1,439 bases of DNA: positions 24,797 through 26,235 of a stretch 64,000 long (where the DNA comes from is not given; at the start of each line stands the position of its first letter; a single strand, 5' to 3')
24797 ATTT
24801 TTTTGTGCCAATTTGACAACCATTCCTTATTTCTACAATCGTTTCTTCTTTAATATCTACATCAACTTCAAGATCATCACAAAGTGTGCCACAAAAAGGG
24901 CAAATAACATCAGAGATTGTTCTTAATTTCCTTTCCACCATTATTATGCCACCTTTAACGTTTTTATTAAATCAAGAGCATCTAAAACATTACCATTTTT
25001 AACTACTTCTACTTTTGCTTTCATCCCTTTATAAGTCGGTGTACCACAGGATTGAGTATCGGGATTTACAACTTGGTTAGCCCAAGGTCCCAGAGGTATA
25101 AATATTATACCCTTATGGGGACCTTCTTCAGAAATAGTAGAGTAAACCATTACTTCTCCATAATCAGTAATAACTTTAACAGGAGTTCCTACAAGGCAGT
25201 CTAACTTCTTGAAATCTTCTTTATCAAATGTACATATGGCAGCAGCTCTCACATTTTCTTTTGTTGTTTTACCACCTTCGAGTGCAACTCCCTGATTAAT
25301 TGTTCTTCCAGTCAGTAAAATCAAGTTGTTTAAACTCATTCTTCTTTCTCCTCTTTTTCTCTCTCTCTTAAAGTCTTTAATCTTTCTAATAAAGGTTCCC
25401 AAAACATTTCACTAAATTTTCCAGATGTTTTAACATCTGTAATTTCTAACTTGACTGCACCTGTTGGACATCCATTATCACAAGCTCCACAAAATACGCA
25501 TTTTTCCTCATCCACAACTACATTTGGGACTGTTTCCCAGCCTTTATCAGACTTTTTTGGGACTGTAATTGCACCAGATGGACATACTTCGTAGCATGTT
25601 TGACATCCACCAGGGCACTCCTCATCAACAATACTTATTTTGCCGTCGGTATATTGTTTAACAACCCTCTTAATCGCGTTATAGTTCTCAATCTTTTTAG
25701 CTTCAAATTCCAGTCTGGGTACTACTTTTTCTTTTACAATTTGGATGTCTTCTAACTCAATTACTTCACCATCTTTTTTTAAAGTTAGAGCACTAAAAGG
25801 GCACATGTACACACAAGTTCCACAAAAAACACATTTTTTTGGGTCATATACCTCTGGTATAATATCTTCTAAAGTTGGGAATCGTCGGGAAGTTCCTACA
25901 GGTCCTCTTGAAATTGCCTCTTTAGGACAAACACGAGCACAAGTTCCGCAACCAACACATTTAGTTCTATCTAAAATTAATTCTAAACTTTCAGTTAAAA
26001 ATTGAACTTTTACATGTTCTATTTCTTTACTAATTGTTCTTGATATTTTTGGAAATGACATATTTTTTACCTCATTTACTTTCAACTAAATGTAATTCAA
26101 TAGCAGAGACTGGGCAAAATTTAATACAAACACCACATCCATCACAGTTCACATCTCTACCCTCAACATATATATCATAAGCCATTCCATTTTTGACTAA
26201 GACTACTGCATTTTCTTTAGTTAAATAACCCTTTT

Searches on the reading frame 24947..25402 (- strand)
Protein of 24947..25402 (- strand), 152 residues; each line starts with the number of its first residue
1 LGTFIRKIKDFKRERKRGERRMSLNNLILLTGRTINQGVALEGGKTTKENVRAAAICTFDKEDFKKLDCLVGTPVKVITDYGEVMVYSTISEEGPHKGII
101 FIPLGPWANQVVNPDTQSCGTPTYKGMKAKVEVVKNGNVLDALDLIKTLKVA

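Call 49: search_protein_families(library=pfam, proteins=[window:24947-25402:-], max_evalue=0.00001)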
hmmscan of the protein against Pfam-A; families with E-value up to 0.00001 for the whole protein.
window:24947-25402:- (152 aa): 1 family
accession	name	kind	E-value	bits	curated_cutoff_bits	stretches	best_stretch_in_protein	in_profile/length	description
PF01568.27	Molydop_binding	-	3.1e-09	37.3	26.8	1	27-126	1-108/110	Molydopterin dinucleotide binding domain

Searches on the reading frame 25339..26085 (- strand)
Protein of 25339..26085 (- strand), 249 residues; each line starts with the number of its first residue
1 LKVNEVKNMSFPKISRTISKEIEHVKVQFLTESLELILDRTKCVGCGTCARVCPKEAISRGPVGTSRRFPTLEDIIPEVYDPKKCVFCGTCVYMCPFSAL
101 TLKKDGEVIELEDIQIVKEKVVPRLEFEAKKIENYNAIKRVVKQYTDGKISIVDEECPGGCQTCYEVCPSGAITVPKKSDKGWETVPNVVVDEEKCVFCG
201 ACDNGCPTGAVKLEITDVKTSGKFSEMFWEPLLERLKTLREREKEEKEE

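Call 49: search_protein_families(library=pfam, proteins=[window:25339-26085:-], max_evalue=0.00001)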
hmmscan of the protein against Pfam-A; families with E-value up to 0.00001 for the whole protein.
window:25339-26085:- (249 aa): 13 families
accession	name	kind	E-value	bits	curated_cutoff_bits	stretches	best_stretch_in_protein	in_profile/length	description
PF00037.32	Fer4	-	1.6e-26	91.4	21.1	3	38-59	3-24/24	4Fe-4S binding domain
PF12838.12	Fer4_7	-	6.4e-23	81.4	27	2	42-99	1-52/52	4Fe-4S dicluster domain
PF13187.11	Fer4_9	-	1.8e-18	66.7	27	2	42-98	1-50/52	4Fe-4S dicluster domain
PF13237.11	Fer4_10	-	3.1e-18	65.9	25.5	2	37-96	3-53/53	4Fe-4S dicluster domain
PF13484.11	Fer4_16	-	6.3e-17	62.5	30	0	42-62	1-22/66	4Fe-4S double cluster binding domain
PF14697.11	Fer4_21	-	2.1e-15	57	35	0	39-58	37-57/59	4Fe-4S dicluster domain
PF12837.12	Fer4_6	-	1.6e-13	50.3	25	0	39-58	5-24/24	4Fe-4S binding domain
PF12797.12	Fer4_2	-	2.5e-13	49.4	24.5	0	37-54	4-21/22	4Fe-4S binding domain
PF13183.11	Fer4_8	-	1.1e-12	48.7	27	0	83-171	3-67/68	4Fe-4S dicluster domain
PF25160.1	LdpA_Fe-S-bd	-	3.5e-11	43.2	27.6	0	157-212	1-44/49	LdpA Fe-S cluster-binding domain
PF12798.12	Fer4_3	-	7.4e-09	36.2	27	0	43-57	1-15/15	4Fe-4S binding domain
PF13459.11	Fer4_15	-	3.9e-07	31.1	22.4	0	38-55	3-20/66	4Fe-4S single cluster domain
PF17179.9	Fer4_22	-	4.8e-07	31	27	0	35-56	73-94/95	4Fe-4S dicluster domain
